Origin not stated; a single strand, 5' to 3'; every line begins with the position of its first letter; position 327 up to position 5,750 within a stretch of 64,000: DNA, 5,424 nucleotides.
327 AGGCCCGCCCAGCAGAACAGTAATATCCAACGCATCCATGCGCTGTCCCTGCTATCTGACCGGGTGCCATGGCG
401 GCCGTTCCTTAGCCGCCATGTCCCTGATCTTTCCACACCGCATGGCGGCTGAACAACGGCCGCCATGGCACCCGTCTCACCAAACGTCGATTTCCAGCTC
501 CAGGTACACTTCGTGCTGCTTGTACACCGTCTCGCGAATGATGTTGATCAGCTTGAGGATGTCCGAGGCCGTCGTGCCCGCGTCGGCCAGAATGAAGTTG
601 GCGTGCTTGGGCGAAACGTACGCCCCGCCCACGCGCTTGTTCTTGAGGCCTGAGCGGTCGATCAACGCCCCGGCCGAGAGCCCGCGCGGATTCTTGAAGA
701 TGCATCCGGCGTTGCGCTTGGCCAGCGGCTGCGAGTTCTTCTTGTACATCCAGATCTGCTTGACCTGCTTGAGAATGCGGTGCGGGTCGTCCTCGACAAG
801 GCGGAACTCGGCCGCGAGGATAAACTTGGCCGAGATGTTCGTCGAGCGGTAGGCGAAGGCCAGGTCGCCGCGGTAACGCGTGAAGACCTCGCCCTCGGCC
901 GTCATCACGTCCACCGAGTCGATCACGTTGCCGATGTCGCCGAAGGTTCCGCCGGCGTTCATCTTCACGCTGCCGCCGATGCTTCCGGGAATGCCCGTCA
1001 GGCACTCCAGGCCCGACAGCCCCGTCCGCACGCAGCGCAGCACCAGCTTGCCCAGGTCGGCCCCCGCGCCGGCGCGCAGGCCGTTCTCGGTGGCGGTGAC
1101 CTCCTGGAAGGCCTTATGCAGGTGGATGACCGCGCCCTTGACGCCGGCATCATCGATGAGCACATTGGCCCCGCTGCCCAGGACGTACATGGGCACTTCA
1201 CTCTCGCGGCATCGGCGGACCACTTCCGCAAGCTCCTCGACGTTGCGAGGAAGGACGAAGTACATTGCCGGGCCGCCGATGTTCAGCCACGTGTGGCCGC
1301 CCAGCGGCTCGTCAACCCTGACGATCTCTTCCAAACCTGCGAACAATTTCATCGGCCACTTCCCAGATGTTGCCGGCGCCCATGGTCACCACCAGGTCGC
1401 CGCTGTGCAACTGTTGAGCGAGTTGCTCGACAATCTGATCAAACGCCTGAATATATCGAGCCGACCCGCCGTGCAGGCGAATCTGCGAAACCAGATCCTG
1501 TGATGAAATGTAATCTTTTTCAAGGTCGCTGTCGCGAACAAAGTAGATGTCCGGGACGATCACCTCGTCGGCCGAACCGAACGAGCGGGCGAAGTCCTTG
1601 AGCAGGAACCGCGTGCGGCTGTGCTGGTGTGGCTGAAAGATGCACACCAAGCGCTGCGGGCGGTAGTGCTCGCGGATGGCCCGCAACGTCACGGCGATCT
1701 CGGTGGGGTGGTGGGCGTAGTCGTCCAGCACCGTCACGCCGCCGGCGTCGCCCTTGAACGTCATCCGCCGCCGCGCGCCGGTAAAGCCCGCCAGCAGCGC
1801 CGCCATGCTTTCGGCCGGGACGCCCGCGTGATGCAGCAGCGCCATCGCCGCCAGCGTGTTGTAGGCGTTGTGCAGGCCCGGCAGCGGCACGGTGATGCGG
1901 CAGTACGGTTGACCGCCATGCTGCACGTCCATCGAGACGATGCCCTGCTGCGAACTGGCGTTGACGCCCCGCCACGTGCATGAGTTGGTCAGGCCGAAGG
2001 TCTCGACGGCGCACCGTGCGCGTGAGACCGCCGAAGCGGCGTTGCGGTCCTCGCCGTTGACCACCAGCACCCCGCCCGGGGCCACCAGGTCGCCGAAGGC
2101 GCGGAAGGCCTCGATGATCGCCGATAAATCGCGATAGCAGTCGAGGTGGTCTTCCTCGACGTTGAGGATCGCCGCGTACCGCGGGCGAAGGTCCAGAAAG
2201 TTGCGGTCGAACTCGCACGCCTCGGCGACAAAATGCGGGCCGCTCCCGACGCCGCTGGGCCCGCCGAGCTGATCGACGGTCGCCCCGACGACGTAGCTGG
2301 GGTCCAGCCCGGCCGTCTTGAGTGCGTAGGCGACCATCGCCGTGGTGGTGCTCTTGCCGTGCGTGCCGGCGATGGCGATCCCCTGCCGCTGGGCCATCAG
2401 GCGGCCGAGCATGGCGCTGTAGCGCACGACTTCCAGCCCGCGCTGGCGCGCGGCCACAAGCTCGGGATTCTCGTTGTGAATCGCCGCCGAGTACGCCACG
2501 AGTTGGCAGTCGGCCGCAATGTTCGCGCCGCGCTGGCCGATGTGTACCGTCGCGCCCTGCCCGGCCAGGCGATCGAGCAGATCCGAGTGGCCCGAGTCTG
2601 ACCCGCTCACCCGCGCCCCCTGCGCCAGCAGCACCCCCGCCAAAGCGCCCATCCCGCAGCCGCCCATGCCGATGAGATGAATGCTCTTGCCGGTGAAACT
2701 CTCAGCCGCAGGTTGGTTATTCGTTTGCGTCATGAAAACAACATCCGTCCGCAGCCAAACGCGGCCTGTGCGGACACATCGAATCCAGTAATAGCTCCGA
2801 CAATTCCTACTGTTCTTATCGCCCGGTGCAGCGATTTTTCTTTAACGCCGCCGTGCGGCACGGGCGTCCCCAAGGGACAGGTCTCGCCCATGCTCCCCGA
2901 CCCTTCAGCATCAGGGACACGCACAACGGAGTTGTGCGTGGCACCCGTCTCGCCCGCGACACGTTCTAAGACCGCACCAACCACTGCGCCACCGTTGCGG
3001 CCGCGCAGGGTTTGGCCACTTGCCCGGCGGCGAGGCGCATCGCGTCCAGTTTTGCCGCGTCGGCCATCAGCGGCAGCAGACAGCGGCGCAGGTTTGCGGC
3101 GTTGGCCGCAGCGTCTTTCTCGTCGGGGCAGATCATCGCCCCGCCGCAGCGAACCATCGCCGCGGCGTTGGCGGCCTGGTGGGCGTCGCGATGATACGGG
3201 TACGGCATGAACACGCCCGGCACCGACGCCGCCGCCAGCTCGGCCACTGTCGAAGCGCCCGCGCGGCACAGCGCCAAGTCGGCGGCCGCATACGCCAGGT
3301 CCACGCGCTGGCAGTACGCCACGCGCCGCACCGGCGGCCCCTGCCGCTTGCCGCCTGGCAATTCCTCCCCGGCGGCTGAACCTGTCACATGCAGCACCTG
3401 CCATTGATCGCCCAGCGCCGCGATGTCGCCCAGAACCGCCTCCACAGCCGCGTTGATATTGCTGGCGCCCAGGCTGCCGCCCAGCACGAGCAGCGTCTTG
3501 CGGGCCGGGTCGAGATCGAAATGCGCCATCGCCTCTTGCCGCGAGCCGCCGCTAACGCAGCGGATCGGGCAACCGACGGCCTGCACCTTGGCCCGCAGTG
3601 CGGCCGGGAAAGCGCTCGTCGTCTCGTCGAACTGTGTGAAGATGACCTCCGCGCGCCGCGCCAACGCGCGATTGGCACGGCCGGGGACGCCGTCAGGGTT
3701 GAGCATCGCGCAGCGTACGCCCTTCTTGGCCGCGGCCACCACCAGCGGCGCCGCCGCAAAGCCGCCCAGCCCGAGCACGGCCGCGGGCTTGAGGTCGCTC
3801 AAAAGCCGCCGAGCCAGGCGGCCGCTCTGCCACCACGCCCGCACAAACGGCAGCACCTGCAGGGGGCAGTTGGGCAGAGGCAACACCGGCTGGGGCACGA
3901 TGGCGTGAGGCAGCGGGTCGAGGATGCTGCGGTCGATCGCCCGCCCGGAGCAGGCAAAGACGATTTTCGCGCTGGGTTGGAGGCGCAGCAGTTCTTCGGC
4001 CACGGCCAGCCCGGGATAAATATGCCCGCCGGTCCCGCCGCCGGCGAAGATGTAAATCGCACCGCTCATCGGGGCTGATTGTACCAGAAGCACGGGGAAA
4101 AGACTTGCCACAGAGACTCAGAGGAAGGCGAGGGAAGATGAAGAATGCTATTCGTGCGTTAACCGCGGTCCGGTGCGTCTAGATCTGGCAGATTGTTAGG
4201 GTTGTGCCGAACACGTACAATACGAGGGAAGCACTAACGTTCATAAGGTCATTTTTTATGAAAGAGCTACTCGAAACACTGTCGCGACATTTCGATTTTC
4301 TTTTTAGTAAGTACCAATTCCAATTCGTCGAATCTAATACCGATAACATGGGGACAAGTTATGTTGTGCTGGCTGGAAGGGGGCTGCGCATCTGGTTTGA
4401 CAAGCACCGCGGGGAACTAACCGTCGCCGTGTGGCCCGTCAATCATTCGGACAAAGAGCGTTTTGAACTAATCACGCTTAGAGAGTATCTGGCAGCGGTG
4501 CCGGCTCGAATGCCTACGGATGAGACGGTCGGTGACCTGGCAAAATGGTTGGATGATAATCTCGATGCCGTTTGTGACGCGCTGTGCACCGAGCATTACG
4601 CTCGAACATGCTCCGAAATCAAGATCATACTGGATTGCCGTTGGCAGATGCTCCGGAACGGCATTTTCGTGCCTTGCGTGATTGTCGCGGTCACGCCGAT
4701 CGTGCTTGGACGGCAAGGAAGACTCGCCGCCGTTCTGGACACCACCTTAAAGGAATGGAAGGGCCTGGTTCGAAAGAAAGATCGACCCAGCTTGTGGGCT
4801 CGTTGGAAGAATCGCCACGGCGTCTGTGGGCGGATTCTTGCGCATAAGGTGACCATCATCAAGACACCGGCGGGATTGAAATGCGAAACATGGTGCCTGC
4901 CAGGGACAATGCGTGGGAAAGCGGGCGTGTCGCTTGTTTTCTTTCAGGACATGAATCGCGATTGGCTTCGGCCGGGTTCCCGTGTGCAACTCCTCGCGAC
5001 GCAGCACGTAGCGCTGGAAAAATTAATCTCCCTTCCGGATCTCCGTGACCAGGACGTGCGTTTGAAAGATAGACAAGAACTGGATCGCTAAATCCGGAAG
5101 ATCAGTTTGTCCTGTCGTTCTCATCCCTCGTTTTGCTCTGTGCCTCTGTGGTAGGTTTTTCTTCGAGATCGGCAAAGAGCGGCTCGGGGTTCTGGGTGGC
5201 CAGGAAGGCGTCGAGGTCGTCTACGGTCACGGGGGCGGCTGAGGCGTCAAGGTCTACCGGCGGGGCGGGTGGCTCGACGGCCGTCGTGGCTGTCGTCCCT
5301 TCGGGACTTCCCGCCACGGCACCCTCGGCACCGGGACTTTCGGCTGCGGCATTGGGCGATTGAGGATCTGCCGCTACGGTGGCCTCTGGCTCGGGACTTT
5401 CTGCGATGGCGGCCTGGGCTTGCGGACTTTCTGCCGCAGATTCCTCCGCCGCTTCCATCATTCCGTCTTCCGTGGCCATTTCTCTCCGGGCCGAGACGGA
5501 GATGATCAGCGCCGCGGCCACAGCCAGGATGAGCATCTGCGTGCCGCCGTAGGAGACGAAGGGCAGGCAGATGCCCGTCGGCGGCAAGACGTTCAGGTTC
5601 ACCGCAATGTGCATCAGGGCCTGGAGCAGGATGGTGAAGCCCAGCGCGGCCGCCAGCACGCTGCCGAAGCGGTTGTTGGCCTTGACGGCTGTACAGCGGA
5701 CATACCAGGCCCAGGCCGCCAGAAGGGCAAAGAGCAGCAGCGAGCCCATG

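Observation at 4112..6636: dcw cluster lacks murD, and a low-GC opposite-strand ORF is inserted between ftsW and murG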

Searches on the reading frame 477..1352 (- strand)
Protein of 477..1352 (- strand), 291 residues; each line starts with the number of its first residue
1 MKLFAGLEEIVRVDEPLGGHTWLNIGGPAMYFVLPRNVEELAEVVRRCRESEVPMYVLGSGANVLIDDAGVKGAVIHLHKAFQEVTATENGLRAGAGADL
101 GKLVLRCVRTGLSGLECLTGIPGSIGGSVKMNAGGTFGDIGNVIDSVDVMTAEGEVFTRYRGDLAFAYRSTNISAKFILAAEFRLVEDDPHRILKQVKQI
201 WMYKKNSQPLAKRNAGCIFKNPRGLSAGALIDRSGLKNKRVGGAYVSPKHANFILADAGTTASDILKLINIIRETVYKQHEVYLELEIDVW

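Call 8: search_protein_families(library=pfam, proteins=[window:477-1352:-], max_evalue=0.01)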
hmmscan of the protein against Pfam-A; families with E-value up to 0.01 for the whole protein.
window:477-1352:- (291 aa): 3 families
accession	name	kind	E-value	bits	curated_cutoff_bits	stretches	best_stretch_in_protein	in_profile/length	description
PF02873.21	MurB_C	-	7.8e-31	106.6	27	1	193-290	2-98/99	UDP-N-acetylenolpyruvoylglucosamine reductase, C-terminal domain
PF01565.28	FAD_binding_4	-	5.7e-24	84.8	26.4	1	31-157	3-136/139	FAD binding domain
PF02796.21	HTH_7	-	0.0058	17.2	23.8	0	254-278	16-40/45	Helix-turn-helix domain of resolvase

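Call 10: search_protein_families(library=ncbifam, proteins=[window:477-1352:-], max_evalue=0.001)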
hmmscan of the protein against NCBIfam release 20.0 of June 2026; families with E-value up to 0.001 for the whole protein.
window:477-1352:- (291 aa): 8 families
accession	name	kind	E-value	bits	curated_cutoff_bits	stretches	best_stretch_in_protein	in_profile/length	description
NF010480.0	PRK13905.1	equivalog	1.2e-90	303.4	259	1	7-290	12-297/303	UDP-N-acetylmuramate dehydrogenase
NF011245.0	PRK14651.1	equivalog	1.5e-58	198.1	224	1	16-291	8-267/273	UDP-N-acetylmuramate dehydrogenase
TIGR00179.1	murB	equivalog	1.7e-58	198.2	144.5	1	20-288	4-286/290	UDP-N-acetylmuramate dehydrogenase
NF010479.0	PRK13904.1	equivalog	5.4e-40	137.5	273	1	44-289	24-256/258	UDP-N-acetylmuramate dehydrogenase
NF010478.0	PRK13903.1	equivalog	3.1e-37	128.3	231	2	14-188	18-196/362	UDP-N-acetylmuramate dehydrogenase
NF000755.0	PRK00046.1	equivalog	2.4e-31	108.7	277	2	17-171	10-167/343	UDP-N-acetylmuramate dehydrogenase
NF011242.0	PRK14648.1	equivalog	2.5e-31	109.1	426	2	10-141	11-146/354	UDP-N-acetylmuramate dehydrogenase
TIGR00387.1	glcD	equivalog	4.2e-06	25.9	567.9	1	33-159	2-136/413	glycolate oxidase subunit GlcD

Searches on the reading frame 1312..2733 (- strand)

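Call 8: search_protein_families(library=pfam, proteins=[window:1312-2733:-], max_evalue=0.01)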
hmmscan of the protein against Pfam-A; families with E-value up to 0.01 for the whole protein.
window:1312-2733:- (473 aa): 4 families
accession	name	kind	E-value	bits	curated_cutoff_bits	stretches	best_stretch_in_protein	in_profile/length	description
PF08245.18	Mur_ligase_M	-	2.6e-24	86.7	24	1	121-299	1-199/200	Mur ligase middle domain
PF02875.26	Mur_ligase_C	-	4.5e-24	86.1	28.4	1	322-454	1-127/127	Mur ligase, glutamate ligase domain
PF01225.30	Mur_ligase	-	5.5e-23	81.6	21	1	18-116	2-94/95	Mur ligase family, catalytic domain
PF21799.2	MurD-like_N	-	0.00044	20.9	27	1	17-103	2-87/88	Mur ligase MurD-like, N-terminal domain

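Call 10: search_protein_families(library=ncbifam, proteins=[window:1312-2733:-], max_evalue=0.001)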
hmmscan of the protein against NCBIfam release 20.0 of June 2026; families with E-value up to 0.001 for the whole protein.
window:1312-2733:- (473 aa): 23 families
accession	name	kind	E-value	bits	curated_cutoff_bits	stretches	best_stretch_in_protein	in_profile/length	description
TIGR01082.1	murC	equivalog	3.2e-128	428.6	335.1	1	18-463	2-448/449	UDP-N-acetylmuramate--L-alanine ligase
NF011171.0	PRK14573.1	equivalog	4.1e-83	279.6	1015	1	18-463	7-444/809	bifunctional UDP-N-acetylmuramate--L-alanine ligase/D-alanine--D-alanine ligase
TIGR01081.1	mpl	equivalog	3.7e-58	197.6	388.7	1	18-460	2-440/448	UDP-N-acetylmuramate:L-alanyl-gamma-D-glutamyl-meso-diaminopimelate ligase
TIGR01087.1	murD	equivalog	1.1e-31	110.5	211.95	1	18-356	2-338/441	UDP-N-acetylmuramoyl-L-alanine--D-glutamate ligase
NF001124.0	PRK00139.1-2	equivalog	1.6e-24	86.5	476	1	185-366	200-383/500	UDP-N-acetylmuramoyl-L-alanyl-D-glutamate--2,6-diaminopimelate ligase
NF053645.1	pMurC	equivalog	2.1e-22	79.5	560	2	278-358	309-390/492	pseudomurein biosynthesis peptide ligase pMurC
NF001126.0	PRK00139.1-4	equivalog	2.2e-22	79.2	373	1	189-366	199-374/486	UDP-N-acetylmuramoyl-L-alanyl-D-glutamate--2,6-diaminopimelate ligase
NF008896.0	PRK11929.1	equivalog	3.9e-21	74.6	1023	1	183-338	679-839/965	bifunctional UDP-N-acetylmuramoyl-L-alanyl-D-glutamate--2,6-diaminopimelate ligase MurE/UDP-N-acetylmuramoyl-tripeptide--D-alanyl-D-alanine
TIGR01085.1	murE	subfamily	8.1e-21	74.4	257.3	1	186-366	180-364/472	UDP-N-acetylmuramyl-tripeptide synthetase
TIGR01143.1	murF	subfamily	8.8e-19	67.7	288.6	1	183-339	149-304/418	UDP-N-acetylmuramoyl-tripeptide--D-alanyl-D-alanine ligase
NF001123.0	PRK00139.1-1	equivalog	4.2e-14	52.1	586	1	191-454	204-465/493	UDP-N-acetylmuramoyl-L-alanyl-D-glutamate--2,6-diaminopimelate ligase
NF053648.1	pMurE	equivalog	5.2e-12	45.2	600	1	183-362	189-356/464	pseudomurein biosynthesis peptide ligase pMurE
TIGR02068.2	cya_phycin_syn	equivalog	5.9e-12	44.4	850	1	187-386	568-782/862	cyanophycin synthetase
NF010623.0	PRK14016.1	subfamily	7.1e-11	41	877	1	187-451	569-849/871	cyanophycin synthetase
NF053646.1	pMurD1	equivalog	1.4e-10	40.5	610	1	188-458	189-446/465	pseudomurein biosynthesis peptide ligase pMurD1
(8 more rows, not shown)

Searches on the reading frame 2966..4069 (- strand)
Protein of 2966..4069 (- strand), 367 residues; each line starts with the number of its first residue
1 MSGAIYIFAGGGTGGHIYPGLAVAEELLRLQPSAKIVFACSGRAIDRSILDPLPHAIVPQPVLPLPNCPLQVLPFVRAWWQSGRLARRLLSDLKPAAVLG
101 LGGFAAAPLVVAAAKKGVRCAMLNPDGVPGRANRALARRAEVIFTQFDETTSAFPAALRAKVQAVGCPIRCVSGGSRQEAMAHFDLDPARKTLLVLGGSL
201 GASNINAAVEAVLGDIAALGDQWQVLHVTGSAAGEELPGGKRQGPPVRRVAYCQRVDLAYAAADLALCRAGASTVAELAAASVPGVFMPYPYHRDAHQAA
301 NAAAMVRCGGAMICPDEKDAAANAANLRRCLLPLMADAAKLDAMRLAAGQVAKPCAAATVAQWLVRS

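Call 8: search_protein_families(library=pfam, proteins=[window:2966-4069:-], max_evalue=0.01)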
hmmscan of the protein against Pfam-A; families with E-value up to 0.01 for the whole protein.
window:2966-4069:- (367 aa): 2 families
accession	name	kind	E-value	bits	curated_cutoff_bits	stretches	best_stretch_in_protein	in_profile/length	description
PF04101.22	Glyco_tran_28_C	-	5.2e-27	95.3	22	1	192-348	1-154/166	Glycosyltransferase family 28 C-terminal domain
PF03033.26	Glyco_transf_28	-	6e-17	62.5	26.2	1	7-144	2-138/139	Glycosyltransferase family 28 N-terminal domain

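Call 10: search_protein_families(library=ncbifam, proteins=[window:2966-4069:-], max_evalue=0.001)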
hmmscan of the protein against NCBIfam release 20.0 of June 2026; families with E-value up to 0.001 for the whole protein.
window:2966-4069:- (367 aa): 4 families
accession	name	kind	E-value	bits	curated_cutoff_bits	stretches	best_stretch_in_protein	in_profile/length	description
TIGR01133.1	murG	equivalog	9.9e-58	195.8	250.25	1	7-363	9-352/353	undecaprenyldiphospho-muramoylpentapeptide beta-N-acetylglucosaminyltransferase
NF009102.0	PRK12446.1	equivalog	5.8e-21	74.8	339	1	7-317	5-308/352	undecaprenyldiphospho-muramoylpentapeptide beta-N-acetylglucosaminyltransferase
NF010135.0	PRK13609.1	equivalog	1.6e-07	30.6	500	1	161-363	171-364/388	diglucosyl diacylglycerol synthase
NF010134.0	PRK13608.1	equivalog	6.3e-05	22.2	557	1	176-291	188-303/391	diglucosyl diacylglycerol synthase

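Call 92: find_encoding_contigs(protein=window:2966-4069:-, flank=4000, max_places=8)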
Protein window:2966-4069:- (367 aa): 2 contigs read that carry it; 1 place shown.
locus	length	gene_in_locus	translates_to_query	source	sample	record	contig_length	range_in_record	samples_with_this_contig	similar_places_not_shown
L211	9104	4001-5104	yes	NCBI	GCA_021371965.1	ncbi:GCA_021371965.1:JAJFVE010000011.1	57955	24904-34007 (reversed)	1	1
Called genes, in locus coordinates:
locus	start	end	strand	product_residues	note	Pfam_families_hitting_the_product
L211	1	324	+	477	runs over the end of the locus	PF01225:Mur_ligase (weak), PF08245:Mur_ligase_M, PF02875:Mur_ligase_C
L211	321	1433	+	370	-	PF00953:Glycos_transf_4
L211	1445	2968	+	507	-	PF01098:FTSW_RODA_SPOVE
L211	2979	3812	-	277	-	-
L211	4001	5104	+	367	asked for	PF03033:Glyco_transf_28, PF04101:Glyco_tran_28_C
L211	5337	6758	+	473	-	PF01225:Mur_ligase, PF08245:Mur_ligase_M, PF02875:Mur_ligase_C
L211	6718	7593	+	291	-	PF01565:FAD_binding_4, PF02873:MurB_C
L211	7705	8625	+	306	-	PF01820:Dala_Dala_lig_N, PF02655:ATP-grasp_3 (weak), PF08443:RimK (weak), PF07478:Dala_Dala_lig_C, PF13535:ATP-grasp_4 (weak)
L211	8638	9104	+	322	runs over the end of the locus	-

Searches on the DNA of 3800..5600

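Call 29: search_rna_families(source=window, start=3800, end=5600, threshold=evalue, max_evalue=1)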
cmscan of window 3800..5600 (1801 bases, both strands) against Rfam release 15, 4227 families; matches with E-value up to 1: 1.
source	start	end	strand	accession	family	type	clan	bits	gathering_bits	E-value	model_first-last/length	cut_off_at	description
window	5291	5307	+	RF01687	Acido-Lenti-1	Gene; sRNA;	-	16.8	37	0.8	29-45/46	no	Acido-Lenti-1 RNA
